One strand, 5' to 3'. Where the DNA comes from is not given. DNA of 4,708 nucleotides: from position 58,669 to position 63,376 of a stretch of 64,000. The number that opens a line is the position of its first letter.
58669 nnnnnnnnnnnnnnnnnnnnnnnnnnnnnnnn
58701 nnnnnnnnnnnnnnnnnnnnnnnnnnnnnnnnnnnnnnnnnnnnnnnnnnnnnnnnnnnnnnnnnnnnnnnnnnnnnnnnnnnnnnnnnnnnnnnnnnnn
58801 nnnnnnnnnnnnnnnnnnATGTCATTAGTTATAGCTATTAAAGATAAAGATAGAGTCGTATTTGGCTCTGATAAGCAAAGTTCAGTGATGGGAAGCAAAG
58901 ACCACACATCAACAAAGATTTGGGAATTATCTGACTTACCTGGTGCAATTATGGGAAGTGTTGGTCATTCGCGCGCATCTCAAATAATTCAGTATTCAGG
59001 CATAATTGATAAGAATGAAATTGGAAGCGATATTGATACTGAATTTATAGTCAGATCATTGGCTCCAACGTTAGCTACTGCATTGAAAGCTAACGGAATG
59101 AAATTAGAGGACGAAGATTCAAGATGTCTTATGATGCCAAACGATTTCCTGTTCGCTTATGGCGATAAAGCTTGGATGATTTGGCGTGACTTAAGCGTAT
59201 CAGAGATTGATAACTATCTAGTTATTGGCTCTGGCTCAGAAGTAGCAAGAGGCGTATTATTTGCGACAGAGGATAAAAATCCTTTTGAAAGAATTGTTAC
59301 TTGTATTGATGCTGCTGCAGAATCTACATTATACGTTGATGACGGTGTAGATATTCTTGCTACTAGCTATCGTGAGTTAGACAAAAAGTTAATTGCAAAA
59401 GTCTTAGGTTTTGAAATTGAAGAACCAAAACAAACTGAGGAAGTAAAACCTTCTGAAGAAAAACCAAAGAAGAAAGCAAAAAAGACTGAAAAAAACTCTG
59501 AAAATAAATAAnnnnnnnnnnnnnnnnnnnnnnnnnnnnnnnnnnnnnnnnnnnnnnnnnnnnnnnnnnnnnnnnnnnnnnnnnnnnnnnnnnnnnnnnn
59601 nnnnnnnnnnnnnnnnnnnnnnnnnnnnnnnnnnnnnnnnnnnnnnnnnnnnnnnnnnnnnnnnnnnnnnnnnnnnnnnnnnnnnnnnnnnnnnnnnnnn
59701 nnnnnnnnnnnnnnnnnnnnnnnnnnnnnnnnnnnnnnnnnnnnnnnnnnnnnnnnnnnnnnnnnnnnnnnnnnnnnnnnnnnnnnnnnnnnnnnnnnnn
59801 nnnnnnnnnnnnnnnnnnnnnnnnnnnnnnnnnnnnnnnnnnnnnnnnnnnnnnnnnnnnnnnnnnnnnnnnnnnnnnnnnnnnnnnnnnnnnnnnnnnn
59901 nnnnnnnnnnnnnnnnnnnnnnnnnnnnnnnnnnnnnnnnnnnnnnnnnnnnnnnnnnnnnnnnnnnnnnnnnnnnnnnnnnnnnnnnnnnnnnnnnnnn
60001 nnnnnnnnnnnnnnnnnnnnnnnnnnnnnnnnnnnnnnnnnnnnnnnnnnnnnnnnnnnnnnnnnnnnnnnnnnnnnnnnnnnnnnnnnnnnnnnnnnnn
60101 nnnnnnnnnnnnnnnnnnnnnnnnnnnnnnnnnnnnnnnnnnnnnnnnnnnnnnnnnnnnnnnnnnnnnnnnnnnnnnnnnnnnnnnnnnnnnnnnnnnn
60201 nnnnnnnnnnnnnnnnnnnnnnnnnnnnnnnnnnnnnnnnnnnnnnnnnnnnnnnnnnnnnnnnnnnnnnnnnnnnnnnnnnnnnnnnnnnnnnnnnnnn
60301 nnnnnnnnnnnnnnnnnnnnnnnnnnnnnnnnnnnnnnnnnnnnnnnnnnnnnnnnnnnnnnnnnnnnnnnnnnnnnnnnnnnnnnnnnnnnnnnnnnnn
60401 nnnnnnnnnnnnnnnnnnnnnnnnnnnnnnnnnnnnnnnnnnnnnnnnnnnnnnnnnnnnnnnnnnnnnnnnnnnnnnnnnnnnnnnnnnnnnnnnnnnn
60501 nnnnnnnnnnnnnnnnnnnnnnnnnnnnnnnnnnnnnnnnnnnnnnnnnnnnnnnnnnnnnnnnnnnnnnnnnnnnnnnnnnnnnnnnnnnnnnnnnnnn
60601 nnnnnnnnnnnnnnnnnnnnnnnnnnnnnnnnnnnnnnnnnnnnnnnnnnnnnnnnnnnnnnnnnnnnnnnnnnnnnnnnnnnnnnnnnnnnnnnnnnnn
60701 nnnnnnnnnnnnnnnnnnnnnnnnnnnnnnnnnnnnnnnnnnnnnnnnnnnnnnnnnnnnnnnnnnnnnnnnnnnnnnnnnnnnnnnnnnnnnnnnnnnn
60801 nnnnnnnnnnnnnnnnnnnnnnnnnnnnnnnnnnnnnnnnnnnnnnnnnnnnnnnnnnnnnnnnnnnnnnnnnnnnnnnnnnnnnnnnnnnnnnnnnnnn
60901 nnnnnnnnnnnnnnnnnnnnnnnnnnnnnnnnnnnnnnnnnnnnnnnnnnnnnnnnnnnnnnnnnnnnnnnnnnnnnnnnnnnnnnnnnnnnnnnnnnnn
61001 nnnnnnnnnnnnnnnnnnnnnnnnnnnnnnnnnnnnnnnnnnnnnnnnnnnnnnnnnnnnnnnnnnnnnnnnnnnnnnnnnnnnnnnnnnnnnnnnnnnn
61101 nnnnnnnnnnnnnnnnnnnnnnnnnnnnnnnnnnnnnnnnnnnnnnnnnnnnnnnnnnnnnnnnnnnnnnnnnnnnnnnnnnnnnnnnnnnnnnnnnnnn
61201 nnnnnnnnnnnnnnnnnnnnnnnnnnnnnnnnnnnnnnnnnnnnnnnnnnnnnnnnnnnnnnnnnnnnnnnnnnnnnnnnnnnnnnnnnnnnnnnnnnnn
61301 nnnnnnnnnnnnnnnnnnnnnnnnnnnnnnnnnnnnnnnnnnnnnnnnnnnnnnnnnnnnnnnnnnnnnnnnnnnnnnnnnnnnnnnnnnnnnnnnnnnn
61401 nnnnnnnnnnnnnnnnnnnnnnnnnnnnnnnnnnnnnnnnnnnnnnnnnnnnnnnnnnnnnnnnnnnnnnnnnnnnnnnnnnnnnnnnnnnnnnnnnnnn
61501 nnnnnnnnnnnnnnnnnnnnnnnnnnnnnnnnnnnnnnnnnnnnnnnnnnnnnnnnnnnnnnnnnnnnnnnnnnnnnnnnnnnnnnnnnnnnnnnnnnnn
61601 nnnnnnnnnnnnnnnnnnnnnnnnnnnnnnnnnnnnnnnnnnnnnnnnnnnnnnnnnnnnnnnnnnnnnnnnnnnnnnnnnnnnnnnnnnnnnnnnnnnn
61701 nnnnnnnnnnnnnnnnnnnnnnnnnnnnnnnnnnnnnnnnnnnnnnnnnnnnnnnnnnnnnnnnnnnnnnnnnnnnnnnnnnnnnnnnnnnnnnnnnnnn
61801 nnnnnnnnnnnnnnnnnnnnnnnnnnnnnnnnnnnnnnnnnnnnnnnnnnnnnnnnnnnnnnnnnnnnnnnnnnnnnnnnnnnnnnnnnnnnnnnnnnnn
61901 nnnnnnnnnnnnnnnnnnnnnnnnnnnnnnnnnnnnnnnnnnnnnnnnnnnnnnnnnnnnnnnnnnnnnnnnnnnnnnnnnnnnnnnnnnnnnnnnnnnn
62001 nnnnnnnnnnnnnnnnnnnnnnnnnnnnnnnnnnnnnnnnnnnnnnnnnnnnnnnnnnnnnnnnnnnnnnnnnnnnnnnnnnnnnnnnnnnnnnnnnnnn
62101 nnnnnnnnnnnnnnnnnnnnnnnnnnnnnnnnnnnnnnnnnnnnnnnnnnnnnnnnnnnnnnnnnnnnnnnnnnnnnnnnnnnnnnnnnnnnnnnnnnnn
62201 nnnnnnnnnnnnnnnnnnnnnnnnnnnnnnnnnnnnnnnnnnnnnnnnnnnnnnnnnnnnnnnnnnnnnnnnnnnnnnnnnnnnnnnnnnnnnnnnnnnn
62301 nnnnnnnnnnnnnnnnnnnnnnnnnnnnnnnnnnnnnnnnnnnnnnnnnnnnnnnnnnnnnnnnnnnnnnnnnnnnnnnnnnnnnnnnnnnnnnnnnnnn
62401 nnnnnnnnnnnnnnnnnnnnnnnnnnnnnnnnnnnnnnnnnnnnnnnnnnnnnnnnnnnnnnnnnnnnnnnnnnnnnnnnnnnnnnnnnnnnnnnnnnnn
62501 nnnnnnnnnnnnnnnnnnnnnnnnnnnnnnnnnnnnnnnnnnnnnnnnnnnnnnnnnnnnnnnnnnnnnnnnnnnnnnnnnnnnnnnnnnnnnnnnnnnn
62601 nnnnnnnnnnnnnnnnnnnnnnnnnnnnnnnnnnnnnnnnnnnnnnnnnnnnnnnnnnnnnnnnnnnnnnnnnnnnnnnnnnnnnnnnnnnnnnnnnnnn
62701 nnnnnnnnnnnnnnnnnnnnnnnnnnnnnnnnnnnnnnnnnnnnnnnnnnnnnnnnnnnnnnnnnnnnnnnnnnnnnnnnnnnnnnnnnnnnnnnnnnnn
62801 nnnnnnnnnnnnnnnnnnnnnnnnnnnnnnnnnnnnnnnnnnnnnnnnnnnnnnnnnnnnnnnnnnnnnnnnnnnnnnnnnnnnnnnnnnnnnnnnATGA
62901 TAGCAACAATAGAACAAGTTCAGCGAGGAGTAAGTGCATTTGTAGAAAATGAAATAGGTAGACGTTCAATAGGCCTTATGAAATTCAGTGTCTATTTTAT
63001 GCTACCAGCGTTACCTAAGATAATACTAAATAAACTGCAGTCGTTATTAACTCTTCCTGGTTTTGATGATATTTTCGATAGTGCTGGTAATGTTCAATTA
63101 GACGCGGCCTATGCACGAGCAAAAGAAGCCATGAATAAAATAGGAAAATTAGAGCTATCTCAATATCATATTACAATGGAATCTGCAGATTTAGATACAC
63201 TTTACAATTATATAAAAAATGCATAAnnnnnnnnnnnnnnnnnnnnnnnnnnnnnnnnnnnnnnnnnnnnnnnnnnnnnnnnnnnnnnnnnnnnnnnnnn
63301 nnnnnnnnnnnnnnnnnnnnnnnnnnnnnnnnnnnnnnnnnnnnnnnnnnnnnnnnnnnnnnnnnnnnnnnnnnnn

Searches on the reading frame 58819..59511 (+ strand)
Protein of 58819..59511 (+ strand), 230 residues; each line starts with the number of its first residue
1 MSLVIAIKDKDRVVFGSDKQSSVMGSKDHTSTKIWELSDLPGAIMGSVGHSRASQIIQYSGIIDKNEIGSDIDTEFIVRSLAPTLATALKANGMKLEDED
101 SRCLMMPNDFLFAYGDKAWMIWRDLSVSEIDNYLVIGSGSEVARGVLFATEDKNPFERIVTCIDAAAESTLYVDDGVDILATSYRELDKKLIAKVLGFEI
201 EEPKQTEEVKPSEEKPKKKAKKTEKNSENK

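Call 31: search_protein_families(library=pfam, proteins=[window:58819-59511:+], max_evalue=0.01)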
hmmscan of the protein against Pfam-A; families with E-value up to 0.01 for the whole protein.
window:58819-59511:+ (230 aa): 1 family
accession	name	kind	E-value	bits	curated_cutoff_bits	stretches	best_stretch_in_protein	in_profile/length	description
PF00227.31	Proteasome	-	0.00015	21.9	22.4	0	4-49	7-55/189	Proteasome subunit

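Call 87: search_protein_families(library=phrogs, proteins=[window:58819-59508:+], max_evalue=0.01)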
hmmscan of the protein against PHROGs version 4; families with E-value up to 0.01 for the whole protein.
window:58819-59508:+ (230 aa): 1 family
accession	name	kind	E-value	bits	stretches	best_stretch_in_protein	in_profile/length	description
phrog_1040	-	other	2.1e-09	38.4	1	5-210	17-184/277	peptidase HslV family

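Call 97: search_protein_families(library=pfam, proteins=[window:58819-59508:+], max_evalue=0.01)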
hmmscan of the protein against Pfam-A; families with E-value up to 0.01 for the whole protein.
window:58819-59508:+ (230 aa): 1 family
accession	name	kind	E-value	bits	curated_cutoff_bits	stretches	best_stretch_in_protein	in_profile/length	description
PF00227.31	Proteasome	-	0.00015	21.9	22.4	0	4-49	7-55/189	Proteasome subunit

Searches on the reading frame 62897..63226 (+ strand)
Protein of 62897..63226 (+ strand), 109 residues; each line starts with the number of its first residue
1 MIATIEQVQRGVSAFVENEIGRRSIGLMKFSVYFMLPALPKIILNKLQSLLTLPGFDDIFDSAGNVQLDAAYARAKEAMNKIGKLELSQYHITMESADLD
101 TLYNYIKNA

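Call 92: find_encoding_contigs(protein=window:62897-63226:+, flank=10000, max_places=6)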
Protein window:62897-63226:+ (109 aa): 1 contig read that carries it; 1 place shown.
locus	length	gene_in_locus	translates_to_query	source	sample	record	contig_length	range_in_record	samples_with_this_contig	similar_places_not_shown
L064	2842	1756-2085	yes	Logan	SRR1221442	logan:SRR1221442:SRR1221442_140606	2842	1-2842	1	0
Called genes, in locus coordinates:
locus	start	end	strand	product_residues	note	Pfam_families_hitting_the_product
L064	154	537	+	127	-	-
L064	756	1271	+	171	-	-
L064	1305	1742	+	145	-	-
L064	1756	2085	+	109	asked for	-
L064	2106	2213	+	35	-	-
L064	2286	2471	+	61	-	-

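Call 97: search_protein_families(library=pfam, proteins=[window:62897-63223:+], max_evalue=0.01)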
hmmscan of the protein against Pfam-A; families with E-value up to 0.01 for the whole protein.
window:62897-63223:+ (109 aa): 0 families
